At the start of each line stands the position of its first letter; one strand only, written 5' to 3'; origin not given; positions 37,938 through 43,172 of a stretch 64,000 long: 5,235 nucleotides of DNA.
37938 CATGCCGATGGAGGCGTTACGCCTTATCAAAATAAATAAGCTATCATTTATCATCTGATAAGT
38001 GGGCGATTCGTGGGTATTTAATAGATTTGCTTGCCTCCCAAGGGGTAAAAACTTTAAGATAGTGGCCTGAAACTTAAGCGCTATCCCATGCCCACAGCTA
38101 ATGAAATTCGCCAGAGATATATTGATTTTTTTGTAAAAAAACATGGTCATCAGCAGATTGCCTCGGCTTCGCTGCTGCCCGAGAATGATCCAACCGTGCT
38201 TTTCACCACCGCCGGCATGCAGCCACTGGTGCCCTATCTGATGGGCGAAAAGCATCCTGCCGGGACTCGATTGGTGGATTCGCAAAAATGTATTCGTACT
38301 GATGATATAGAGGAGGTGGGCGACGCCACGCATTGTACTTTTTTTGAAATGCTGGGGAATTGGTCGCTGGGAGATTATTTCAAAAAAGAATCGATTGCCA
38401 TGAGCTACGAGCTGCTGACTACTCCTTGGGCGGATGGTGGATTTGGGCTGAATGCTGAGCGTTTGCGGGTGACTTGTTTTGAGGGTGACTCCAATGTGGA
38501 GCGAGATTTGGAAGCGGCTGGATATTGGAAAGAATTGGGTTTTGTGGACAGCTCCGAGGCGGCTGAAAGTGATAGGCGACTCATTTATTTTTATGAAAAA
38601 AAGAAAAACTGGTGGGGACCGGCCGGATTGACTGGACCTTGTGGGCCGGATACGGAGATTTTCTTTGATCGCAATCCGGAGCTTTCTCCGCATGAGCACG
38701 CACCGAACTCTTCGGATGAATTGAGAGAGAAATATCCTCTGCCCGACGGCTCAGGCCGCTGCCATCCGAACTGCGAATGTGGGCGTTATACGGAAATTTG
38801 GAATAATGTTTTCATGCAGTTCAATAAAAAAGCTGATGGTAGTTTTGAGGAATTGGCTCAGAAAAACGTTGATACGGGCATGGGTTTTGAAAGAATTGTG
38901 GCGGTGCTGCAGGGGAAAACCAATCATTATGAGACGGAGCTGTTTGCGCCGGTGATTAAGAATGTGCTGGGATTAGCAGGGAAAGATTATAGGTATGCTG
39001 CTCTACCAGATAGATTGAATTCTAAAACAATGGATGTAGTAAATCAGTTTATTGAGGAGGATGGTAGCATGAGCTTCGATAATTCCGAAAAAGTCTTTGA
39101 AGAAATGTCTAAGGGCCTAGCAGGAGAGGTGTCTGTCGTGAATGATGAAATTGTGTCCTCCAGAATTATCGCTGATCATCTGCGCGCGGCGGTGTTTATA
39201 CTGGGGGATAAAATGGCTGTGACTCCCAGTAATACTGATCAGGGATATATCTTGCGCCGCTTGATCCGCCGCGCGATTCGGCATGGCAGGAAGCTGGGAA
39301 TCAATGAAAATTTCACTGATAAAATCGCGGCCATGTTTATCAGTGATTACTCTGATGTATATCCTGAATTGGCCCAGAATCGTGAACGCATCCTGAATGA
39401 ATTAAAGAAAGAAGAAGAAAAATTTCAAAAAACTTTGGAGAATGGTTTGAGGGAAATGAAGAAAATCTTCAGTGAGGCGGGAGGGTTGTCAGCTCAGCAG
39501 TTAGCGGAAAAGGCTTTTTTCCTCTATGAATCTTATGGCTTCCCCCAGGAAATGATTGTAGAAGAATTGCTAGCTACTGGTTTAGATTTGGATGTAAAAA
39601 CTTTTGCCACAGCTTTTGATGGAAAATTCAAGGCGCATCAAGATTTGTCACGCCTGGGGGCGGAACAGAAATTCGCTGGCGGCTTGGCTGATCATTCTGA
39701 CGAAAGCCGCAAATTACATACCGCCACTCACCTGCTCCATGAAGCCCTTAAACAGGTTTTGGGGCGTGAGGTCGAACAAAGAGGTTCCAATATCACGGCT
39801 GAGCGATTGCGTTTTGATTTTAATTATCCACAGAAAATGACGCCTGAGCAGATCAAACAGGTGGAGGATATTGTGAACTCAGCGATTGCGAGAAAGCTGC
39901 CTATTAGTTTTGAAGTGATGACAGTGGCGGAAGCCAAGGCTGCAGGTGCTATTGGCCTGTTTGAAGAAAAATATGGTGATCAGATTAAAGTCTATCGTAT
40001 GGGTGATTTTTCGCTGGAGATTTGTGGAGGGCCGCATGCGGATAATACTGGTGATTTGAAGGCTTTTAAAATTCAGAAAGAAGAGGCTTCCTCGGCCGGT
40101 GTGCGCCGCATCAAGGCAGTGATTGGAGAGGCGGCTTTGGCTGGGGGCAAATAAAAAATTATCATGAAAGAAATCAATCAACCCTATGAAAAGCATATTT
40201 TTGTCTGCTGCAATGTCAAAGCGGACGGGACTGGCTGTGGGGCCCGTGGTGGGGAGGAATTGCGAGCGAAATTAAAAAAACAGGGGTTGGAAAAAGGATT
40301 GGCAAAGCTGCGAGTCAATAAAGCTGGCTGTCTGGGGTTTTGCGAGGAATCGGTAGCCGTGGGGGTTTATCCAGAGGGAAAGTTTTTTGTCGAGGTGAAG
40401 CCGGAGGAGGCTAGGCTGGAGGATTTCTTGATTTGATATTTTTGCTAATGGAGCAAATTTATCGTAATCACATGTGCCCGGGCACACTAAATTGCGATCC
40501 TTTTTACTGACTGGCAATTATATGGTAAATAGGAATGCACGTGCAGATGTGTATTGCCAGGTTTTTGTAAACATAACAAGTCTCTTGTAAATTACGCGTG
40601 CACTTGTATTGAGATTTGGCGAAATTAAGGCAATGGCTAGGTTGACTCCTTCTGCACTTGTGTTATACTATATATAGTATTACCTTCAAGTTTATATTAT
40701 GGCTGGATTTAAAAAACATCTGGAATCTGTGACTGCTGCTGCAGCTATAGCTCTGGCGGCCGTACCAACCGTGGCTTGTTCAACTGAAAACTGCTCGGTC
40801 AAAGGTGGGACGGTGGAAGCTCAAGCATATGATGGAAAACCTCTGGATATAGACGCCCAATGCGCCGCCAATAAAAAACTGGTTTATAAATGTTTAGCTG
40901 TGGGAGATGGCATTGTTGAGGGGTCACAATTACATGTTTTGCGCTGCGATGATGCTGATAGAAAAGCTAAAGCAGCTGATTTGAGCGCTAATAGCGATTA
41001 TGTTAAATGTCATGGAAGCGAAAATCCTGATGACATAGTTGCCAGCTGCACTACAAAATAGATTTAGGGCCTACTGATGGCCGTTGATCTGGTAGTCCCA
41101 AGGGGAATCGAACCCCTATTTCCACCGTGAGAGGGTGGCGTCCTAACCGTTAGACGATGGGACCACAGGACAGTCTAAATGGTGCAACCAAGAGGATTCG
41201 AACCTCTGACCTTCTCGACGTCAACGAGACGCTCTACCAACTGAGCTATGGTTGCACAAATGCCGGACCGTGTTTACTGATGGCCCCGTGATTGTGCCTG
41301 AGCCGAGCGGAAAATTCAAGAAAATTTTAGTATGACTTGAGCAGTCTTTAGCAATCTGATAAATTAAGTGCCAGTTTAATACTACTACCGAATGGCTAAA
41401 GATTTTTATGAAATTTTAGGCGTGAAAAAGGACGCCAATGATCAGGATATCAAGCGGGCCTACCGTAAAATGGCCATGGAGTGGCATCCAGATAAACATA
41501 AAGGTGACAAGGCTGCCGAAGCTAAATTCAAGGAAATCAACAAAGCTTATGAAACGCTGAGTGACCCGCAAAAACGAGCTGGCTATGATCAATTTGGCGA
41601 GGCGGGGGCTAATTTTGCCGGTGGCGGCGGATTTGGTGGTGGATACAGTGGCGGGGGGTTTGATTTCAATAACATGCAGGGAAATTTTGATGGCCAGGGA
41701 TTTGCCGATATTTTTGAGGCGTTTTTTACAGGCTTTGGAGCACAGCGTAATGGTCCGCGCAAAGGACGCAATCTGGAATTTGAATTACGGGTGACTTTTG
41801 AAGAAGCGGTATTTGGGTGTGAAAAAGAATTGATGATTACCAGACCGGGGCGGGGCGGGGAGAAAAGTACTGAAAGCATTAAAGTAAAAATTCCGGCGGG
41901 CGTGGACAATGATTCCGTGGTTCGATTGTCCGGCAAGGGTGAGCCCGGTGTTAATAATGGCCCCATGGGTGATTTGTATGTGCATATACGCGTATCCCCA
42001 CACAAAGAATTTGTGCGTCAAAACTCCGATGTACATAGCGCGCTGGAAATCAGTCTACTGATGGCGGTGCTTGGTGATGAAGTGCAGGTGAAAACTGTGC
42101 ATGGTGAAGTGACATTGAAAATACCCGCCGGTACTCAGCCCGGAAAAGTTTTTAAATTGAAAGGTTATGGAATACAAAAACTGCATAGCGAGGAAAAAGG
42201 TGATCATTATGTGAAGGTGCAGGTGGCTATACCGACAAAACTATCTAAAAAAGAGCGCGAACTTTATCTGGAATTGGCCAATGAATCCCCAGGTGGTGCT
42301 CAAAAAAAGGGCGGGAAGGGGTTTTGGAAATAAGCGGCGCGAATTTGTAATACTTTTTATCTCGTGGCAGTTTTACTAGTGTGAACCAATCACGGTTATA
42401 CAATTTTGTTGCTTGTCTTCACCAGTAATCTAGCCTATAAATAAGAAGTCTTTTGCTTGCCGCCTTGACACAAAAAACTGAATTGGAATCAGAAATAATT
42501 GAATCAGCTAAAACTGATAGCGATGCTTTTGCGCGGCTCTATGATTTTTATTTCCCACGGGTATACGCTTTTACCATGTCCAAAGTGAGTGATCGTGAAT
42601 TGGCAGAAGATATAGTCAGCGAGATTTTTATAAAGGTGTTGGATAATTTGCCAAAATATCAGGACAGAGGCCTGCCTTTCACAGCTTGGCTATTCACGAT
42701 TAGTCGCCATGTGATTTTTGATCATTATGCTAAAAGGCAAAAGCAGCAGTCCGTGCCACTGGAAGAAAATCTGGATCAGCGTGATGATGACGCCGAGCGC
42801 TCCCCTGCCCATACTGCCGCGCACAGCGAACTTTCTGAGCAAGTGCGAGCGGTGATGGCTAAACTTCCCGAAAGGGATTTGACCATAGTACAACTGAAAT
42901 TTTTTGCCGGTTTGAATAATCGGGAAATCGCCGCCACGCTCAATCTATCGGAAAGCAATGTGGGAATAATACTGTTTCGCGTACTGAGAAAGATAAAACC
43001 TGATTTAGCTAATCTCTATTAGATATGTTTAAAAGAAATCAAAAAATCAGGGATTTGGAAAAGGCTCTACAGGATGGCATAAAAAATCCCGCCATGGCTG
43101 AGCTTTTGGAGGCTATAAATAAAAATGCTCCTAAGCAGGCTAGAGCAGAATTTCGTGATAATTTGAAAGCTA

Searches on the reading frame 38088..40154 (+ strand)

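Call 50: search_protein_families(library=pfam, proteins=[window:38088-40154:+], max_evalue=0.001)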
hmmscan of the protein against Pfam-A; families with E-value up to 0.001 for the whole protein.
window:38088-40154:+ (688 aa): 2 families
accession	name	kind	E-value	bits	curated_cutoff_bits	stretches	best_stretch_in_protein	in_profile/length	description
PF01411.24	tRNA-synt_2c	-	3.4e-120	402.6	30.3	1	6-515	1-426/552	tRNA synthetases class II (A)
PF07973.19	tRNA_SAD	-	4.6e-17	62.2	24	1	633-675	1-43/44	Threonyl and Alanyl tRNA synthetase second additional domain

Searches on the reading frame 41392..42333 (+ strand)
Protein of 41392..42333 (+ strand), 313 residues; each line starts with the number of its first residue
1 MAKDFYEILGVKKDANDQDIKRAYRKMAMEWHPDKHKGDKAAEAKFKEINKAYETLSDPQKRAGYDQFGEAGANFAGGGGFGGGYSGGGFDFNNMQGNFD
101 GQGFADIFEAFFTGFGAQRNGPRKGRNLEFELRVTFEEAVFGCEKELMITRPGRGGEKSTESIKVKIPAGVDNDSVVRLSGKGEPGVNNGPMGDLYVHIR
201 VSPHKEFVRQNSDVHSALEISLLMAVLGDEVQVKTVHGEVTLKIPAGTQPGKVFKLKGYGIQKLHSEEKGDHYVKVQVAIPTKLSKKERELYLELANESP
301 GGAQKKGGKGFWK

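Call 50: search_protein_families(library=pfam, proteins=[window:41392-42333:+], max_evalue=0.001)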
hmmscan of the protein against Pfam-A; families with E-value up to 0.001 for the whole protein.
window:41392-42333:+ (313 aa): 2 families
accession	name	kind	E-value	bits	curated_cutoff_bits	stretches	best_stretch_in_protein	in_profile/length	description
PF01556.23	DnaJ_C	-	6.1e-50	169.6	26.6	1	128-281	1-152/152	DnaJ C terminal domain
PF00226.36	DnaJ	-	4e-29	101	27.8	1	4-66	1-63/63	DnaJ domain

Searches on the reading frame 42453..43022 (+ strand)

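Call 51: search_protein_families(library=pfam, proteins=[window:42453-43022:+], max_evalue=0.001)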
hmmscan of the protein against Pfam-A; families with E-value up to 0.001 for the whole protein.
window:42453-43022:+ (189 aa): 5 families
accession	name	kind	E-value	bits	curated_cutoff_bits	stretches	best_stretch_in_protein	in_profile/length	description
PF04542.20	Sigma70_r2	-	3.1e-15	56.2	24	1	29-97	1-70/71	Sigma-70 region 2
PF08281.18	Sigma70_r4_2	-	5e-10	39.3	25.7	1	129-181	2-54/54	Sigma-70, region 4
PF07638.17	Sigma70_ECF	-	6.6e-10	39.6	21.1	1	20-170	13-168/185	ECF sigma factor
PF04545.22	Sigma70_r4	-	2.6e-09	36.9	24.1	1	134-182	1-49/50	Sigma-70, region 4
PF00196.25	GerE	-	7.7e-05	22.7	23.5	1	140-182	5-46/57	Bacterial regulatory proteins, luxR family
